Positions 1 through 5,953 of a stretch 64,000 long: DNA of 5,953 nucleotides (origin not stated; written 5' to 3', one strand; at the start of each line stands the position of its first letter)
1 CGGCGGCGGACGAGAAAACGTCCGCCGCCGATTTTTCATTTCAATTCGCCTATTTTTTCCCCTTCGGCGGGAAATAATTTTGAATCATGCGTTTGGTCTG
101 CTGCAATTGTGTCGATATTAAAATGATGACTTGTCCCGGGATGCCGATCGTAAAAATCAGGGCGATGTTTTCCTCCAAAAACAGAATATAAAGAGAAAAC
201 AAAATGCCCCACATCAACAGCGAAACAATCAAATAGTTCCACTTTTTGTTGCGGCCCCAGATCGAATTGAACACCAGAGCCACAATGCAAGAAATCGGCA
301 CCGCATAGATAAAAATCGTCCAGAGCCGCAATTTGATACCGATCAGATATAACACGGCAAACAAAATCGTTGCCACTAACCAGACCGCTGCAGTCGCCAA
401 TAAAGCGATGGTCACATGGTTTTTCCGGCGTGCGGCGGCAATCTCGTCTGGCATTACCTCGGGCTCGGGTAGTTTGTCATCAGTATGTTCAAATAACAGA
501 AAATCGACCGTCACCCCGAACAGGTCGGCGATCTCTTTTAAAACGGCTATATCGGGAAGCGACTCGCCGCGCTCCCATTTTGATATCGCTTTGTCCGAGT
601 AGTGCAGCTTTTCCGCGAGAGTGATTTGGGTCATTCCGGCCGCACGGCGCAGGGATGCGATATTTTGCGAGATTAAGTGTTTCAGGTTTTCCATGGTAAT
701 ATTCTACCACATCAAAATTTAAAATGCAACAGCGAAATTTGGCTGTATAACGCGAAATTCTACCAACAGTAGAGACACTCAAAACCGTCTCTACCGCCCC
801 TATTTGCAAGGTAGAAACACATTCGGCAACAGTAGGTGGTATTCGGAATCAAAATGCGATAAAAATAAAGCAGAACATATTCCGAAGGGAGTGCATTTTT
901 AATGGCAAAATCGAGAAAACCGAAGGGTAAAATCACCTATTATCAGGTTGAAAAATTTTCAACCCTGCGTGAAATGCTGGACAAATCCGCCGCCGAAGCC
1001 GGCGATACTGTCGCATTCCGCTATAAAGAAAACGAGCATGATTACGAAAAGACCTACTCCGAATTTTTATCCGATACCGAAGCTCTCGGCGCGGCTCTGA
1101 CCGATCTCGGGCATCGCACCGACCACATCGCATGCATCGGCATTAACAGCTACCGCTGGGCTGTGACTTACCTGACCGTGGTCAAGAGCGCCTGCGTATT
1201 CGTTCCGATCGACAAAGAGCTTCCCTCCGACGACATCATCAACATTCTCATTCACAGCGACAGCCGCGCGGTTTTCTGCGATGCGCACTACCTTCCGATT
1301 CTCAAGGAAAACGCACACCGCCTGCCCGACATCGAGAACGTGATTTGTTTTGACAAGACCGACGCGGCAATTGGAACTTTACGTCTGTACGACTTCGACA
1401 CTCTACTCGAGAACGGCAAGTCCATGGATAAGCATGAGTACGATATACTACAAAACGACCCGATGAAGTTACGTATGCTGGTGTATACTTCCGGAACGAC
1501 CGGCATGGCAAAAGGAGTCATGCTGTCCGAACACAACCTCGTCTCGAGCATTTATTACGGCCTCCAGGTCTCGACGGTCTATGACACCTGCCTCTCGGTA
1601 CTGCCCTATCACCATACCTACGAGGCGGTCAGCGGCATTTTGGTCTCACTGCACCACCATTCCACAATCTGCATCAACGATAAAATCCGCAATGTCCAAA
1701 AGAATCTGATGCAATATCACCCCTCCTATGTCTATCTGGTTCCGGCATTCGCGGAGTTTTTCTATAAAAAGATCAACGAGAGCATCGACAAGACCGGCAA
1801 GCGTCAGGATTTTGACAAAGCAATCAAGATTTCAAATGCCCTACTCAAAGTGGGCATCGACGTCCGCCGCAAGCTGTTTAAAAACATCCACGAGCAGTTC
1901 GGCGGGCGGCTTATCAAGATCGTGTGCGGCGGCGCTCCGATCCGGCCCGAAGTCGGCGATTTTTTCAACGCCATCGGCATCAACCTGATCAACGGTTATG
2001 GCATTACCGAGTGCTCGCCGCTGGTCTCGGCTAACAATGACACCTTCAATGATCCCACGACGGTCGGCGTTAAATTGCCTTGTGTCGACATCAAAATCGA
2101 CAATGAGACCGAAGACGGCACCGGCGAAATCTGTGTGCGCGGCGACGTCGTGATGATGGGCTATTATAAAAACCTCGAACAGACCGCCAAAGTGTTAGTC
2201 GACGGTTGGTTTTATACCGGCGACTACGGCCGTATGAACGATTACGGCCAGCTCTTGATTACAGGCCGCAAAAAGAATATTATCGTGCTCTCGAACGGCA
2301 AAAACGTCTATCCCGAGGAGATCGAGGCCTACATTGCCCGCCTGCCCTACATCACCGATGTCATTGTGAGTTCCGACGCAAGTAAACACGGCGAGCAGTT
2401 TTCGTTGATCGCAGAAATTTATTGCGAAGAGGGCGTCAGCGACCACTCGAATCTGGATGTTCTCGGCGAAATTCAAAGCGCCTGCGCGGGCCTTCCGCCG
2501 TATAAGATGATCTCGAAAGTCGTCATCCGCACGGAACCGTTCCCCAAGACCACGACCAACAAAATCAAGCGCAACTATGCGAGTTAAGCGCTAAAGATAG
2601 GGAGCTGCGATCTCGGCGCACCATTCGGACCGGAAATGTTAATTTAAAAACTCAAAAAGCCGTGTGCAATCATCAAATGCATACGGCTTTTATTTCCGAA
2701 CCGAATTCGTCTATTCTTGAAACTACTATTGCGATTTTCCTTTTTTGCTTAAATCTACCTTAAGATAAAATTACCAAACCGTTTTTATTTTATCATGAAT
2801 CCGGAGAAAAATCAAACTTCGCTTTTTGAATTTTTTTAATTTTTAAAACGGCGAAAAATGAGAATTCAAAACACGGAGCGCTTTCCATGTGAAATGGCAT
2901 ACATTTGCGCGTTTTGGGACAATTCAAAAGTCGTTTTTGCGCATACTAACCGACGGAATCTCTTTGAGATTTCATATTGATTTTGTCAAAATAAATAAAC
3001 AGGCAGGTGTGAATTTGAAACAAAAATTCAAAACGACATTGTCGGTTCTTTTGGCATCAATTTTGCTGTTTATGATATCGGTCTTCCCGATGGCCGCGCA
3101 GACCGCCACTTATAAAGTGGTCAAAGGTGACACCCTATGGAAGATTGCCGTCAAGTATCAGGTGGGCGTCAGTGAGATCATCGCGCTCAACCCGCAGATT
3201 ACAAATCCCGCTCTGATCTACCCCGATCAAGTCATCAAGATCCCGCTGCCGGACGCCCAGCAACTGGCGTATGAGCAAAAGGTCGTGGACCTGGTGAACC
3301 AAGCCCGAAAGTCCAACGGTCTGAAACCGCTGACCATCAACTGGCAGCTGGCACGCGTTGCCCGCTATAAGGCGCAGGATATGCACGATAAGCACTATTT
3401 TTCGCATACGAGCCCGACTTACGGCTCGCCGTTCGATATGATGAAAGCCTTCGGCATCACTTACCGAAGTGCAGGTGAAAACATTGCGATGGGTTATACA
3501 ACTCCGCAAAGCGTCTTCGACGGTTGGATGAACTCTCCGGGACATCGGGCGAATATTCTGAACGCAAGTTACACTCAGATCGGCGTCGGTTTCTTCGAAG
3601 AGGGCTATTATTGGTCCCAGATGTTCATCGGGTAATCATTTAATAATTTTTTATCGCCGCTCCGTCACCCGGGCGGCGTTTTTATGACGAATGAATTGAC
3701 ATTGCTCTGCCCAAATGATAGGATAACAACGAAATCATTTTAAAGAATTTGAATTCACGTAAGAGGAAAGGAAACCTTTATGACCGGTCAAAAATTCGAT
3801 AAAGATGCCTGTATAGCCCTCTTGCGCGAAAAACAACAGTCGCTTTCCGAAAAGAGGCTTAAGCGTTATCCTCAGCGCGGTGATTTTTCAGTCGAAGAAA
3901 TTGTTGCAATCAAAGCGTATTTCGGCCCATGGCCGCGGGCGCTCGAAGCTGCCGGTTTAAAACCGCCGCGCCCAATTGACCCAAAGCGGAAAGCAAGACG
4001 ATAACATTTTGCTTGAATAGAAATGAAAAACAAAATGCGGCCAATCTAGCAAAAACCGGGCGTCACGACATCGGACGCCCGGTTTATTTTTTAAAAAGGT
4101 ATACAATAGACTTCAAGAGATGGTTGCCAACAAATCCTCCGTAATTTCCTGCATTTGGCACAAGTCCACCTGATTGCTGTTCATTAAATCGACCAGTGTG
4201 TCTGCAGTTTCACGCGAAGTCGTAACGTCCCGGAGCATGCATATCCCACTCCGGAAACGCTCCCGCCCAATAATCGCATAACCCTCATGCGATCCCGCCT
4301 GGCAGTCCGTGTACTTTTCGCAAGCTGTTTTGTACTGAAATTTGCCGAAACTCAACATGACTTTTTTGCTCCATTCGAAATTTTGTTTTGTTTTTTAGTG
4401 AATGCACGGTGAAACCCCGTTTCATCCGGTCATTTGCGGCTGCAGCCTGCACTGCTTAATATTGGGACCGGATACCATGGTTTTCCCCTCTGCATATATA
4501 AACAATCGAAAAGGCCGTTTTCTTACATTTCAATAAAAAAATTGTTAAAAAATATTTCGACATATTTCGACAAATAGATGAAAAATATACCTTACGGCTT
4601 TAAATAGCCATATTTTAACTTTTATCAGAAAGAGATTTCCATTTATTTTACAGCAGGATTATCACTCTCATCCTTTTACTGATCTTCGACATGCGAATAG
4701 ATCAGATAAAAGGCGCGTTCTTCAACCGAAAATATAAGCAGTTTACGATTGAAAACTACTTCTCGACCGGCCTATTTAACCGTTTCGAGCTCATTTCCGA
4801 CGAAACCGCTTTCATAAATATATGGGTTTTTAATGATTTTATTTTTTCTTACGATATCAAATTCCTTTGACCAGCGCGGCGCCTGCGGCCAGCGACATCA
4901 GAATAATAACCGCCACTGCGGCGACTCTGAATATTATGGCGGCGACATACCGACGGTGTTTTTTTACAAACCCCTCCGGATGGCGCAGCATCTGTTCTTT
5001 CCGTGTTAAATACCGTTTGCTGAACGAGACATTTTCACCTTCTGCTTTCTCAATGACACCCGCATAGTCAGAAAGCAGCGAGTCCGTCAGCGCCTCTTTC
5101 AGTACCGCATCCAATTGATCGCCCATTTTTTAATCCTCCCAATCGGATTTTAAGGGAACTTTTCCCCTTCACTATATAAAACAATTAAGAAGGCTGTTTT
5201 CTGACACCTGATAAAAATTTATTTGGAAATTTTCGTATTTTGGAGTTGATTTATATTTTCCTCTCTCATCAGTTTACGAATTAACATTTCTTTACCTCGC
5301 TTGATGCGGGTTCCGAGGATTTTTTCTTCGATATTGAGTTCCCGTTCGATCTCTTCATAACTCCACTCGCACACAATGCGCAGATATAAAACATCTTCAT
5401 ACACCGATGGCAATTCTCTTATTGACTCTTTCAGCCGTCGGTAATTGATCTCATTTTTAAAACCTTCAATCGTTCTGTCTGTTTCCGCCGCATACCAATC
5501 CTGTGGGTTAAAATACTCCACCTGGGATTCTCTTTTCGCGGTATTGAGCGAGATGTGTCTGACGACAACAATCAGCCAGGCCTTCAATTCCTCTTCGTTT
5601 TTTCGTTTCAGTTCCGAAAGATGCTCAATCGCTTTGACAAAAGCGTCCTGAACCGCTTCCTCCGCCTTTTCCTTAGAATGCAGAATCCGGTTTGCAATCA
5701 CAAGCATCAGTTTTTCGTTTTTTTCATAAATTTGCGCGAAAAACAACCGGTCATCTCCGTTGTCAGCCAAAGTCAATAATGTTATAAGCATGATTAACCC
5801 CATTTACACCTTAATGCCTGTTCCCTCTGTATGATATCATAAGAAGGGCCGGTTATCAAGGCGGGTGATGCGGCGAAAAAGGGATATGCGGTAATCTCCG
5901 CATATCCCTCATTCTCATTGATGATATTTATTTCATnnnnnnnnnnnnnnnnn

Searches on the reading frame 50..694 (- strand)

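Call 8: search_protein_families(library=pfam, proteins=[window:50-694:-], max_evalue=0.001)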
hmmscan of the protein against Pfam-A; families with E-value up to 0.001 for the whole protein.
window:50-694:- (214 aa): 3 families
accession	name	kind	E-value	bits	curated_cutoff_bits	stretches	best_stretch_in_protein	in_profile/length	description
PF01381.28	HTH_3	-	4.1e-15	56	23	1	12-66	1-55/55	Helix-turn-helix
PF13560.12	HTH_31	-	3.5e-10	40.5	27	1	13-63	7-58/64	Helix-turn-helix domain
PF12844.13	HTH_19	-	1.4e-06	28.5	30.2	1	10-62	2-54/64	Helix-turn-helix domain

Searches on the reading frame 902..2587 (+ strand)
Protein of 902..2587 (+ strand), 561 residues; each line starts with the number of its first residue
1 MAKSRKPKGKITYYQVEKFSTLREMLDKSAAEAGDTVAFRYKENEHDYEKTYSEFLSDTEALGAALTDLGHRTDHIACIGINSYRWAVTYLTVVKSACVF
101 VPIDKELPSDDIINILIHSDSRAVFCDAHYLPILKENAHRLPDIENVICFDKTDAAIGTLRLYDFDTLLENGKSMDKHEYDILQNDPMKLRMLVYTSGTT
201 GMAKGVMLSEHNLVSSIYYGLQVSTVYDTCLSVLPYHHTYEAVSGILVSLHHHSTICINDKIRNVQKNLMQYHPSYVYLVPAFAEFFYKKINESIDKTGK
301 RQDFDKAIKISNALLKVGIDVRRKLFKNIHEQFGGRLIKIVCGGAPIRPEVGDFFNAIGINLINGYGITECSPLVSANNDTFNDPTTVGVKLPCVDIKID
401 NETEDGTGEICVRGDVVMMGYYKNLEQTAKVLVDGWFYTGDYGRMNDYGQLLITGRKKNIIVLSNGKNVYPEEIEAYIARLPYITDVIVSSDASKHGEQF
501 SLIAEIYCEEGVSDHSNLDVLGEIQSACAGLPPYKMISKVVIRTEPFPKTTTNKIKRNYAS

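Call 8: search_protein_families(library=pfam, proteins=[window:902-2587:+], max_evalue=0.001)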
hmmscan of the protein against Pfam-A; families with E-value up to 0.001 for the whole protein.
window:902-2587:+ (561 aa): 2 families
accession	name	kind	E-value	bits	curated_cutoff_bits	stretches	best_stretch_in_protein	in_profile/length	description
PF00501.34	AMP-binding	-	3e-64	217.6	29.9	1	27-422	2-384/384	AMP-binding enzyme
PF23562.2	AMP-binding_C_3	-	0.00064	20.5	20.8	0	459-558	2-106/124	AMP-binding enzyme C-terminal domain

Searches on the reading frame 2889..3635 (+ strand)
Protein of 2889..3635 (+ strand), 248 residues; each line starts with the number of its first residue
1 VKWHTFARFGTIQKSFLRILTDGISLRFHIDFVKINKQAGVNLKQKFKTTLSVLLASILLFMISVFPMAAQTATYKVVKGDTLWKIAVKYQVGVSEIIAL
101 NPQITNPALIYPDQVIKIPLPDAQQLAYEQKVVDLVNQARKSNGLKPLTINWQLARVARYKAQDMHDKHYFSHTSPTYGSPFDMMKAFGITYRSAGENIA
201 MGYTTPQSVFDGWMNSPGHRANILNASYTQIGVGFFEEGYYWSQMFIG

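Call 8: search_protein_families(library=pfam, proteins=[window:2889-3635:+], max_evalue=0.001)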
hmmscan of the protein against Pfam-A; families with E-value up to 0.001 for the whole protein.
window:2889-3635:+ (248 aa): 2 families
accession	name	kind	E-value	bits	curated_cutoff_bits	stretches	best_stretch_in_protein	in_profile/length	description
PF00188.32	CAP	-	2.5e-24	86.8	21.1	1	133-245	1-116/117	Cysteine-rich secretory protein family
PF01476.26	LysM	-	1.3e-16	60.7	20.9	1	75-119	1-43/43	LysM domain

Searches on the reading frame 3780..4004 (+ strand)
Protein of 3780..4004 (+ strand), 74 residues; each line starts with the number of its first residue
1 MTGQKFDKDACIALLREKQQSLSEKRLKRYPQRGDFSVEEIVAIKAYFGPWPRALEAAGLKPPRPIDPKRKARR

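Call 8: search_protein_families(library=pfam, proteins=[window:3780-4004:+], max_evalue=0.001)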
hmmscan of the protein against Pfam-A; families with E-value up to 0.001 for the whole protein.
window:3780-4004:+ (74 aa): 1 family
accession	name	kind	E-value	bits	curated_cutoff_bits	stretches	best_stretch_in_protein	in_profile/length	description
PF18780.6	HNH_repeat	-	1.2e-06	29.2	26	1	25-61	15-54/54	Homing endonuclease associated repeat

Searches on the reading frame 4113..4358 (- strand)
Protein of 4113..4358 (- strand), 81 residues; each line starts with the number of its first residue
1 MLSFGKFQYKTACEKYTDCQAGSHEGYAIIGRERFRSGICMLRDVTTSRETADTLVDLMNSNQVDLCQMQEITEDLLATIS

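Call 8: search_protein_families(library=pfam, proteins=[window:4113-4358:-], max_evalue=0.001)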
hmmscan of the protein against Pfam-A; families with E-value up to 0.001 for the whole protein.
window:4113-4358:- (81 aa): 1 family
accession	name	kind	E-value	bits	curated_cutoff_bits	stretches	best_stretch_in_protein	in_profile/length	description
PF20124.4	DUF6514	-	4.3e-05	24.1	23.9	1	40-78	57-93/94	Family of unknown function (DUF6514)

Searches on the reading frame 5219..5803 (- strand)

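Call 8: search_protein_families(library=pfam, proteins=[window:5219-5803:-], max_evalue=0.001)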
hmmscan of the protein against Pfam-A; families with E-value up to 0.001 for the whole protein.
window:5219-5803:- (194 aa): 2 families
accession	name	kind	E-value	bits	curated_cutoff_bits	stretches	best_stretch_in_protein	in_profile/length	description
PF04542.20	Sigma70_r2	-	2.2e-10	40.6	24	1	25-92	1-68/71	Sigma-70 region 2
PF08281.18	Sigma70_r4_2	-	5.4e-09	36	25.7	1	122-174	2-54/54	Sigma-70, region 4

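Call 59: search_protein_families(library=padloc, proteins=[window:5219-5803:-], max_evalue=0.001)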
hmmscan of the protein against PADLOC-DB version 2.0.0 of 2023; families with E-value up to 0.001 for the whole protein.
window:5219-5803:- (194 aa): 0 families
